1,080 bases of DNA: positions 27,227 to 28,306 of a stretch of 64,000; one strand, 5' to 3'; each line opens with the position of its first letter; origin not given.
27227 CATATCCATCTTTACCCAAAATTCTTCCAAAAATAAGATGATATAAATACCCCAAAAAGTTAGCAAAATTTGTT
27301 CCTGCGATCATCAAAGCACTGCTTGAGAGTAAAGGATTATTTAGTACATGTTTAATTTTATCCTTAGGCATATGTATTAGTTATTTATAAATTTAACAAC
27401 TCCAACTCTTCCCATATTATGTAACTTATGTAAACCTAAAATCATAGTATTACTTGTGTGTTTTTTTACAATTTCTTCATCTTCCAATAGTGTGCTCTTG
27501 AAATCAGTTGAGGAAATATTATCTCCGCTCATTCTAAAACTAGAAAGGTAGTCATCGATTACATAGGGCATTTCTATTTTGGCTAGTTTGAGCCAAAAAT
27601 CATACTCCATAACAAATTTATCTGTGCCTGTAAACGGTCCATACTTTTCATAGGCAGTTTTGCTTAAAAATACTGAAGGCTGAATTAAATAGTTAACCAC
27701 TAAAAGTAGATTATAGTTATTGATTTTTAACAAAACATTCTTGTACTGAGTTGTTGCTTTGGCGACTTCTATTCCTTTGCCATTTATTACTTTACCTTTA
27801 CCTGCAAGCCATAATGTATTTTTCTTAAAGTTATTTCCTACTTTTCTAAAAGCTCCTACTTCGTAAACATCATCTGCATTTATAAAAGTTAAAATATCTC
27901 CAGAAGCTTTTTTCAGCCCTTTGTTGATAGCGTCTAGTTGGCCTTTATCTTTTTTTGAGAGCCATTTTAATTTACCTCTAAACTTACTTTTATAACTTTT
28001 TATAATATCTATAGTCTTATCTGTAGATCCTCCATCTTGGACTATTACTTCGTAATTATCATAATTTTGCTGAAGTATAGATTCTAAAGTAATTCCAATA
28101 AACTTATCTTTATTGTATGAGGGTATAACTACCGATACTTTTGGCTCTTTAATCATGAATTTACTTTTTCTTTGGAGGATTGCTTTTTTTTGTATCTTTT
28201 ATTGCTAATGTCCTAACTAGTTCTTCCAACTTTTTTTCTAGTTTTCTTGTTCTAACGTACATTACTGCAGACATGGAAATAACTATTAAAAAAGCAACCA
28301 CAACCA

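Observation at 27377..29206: Gtr-like module: polyprenyl-phosphate sugar synthase plus DUF2304-like small membrane protein, feeding GT-C enzymes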

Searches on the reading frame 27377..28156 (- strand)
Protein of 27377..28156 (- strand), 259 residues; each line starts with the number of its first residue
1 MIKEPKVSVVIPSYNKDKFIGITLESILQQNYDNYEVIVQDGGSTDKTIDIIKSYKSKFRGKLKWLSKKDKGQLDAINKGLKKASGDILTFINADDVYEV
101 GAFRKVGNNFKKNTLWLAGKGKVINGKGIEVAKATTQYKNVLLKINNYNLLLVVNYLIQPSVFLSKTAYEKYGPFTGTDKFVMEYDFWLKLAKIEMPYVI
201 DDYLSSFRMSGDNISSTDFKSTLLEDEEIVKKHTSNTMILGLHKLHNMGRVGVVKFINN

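Call 4: search_protein_families(library=pfam, proteins=[window:27377-28156:-], max_evalue=0.01)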
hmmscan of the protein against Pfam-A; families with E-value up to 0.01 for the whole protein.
window:27377-28156:- (259 aa): 3 families
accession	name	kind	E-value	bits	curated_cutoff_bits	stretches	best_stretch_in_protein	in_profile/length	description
PF00535.33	Glycos_transf_2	-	1.1e-27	97.4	23.3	1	8-172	1-167/168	Glycosyl transferase family 2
PF13641.12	Glyco_tranf_2_3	-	1.4e-12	48.6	27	1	5-111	1-112/230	Glycosyltransferase like family 2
PF10111.15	Glyco_tranf_2_2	-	6e-10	39.5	27.3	1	8-106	1-102/276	Glycosyltransferase like family 2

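Call 5: search_protein_families(library=ncbifam, proteins=[window:27377-28156:-], max_evalue=0.001)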
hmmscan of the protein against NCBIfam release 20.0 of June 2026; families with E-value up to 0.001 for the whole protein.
window:27377-28156:- (259 aa): 24 families
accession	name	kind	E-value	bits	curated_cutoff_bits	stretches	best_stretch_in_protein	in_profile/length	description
NF007482.0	PRK10073.1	equivalog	2.6e-21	76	423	1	3-105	4-105/334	glycosyltransferase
NF047683.1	TeichurnBiosyTuaG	equivalog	1.2e-20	74.3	400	1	3-221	4-217/252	teichuronic acid biosynthesis protein TuaG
TIGR03937.1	PgaC_IcaA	equivalog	2.3e-17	63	422.3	1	3-114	43-154/407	poly-beta-1,6-N-acetyl-D-glucosamine synthase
TIGR04283.1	glyco_like_mftF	equivalog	4.1e-17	62.5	182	1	7-201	1-179/221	TIGR04283 family arsenosugar biosynthesis glycosyltransferase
NF053739.1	GlytfEpsEBac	equivalog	3.6e-16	58.9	450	1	5-105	1-102/265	glycosyltransferase EpsE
NF041875.1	EPS_EpsD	equivalog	1.7e-14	54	370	1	7-97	1-90/325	exopolysaccharide biosynthesis glycosyltransferase EpsD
NF038299.1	EPS_HpsN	equivalog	6.6e-14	51.6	425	1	5-132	1-128/317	hormogonium polysaccharide biosynthesis glycosyltransferase HpsN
NF050050.1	ProtGlycPglI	equivalog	8.2e-14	51.7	500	1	5-106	2-104/306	GalNAc(5)-diNAcBac-PP-undecaprenol beta-1,3-glucosyltransferase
TIGR03111.1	glyc2_xrt_Gpos1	hypoth_equivalog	2.6e-12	46.3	363.95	1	3-144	47-189/439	TIGR03111 family XrtG-associated glycosyltransferase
TIGR04009.1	wcaE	equivalog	1.7e-11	43.8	369.2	1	24-129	23-127/248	colanic acid biosynthesis glycosyltransferase WcaE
NF038302.1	EPS_HpsE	equivalog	6.8e-11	41.7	300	1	7-98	3-99/307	hormogonium polysaccharide biosynthesis glycosyltransferase HpsE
NF010496.0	PRK13915.1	equivalog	4.7e-10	39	262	1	4-95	30-126/307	glucosyl-3-phosphoglycerate synthase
TIGR03965.1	mycofact_glyco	equivalog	1.5e-09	37.3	280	1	5-119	74-188/467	mycofactocin biosynthesis glycosyltransferase MftF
NF041394.1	GtaseAglG_Halo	equivalog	2.2e-09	37.1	440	1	6-105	2-102/304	glucosyl-dolichyl phosphate glucuronosyltransferase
TIGR03469.1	HpnB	hypoth_equivalog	7.9e-09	35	379.25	1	5-116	44-166/386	hopene-associated glycosyltransferase HpnB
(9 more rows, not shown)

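Call 38: search_solved_structures(query=window:27377-28156:-, max_evalue=0.001)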
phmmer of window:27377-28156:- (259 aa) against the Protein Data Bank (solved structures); distinct sequences matched with E-value up to 0.001: 23.
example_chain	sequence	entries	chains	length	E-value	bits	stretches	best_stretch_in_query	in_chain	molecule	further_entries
2z87_A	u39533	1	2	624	1e-20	77.5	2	4-113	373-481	Chondroitin synthase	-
2z86_A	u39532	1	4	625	1e-20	77.5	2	4-113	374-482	Chondroitin synthase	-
9omh_A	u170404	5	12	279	2.5e-18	69.7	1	6-120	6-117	Glycosyltransferase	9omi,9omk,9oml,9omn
9omm_A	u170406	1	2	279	2.5e-18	69.7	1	6-120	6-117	Glycosyltransferase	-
9omj_A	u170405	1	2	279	4.1e-18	69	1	7-120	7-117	Glycosyltransferase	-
5tze_C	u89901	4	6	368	2.3e-13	53.5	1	6-132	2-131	Glycosyl transferase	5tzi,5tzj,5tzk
5hea_A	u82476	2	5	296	3.8e-13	52.8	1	7-99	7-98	Putative glycosyltransferase (GalT1)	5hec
5tz8_A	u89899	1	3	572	4.3e-13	52.6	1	6-132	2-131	Glycosyl transferase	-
3bcv_A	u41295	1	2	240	1.7e-11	47.3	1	5-147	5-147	Putative glycosyltransferase protein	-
6p61_A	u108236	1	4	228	3.6e-11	46.3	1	2-98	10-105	Glycosyltransferase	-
6h1j_A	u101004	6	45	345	5.5e-10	42.4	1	5-226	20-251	Probable ss-1,3-N-acetylglucosaminyltransferase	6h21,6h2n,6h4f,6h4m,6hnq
8vh7_A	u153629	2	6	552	1e-09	41.5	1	4-100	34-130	Heparosan synthase B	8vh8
8viw_A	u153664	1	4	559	1.1e-09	41.5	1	4-100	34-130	Heparosan synthase B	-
1h7l_A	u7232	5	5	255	1.8e-09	40.7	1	5-105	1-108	SPORE COAT POLYSACCHARIDE BIOSYNTHESIS PROTEIN SPSA | PROTEIN (SPORE COAT POLYSACCHARIDE BIOSYNTHESIS PROTEIN SPSA)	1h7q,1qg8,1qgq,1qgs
5mlz_A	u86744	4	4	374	4.6e-08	36.1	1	4-104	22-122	Dolichol monophosphate mannose synthase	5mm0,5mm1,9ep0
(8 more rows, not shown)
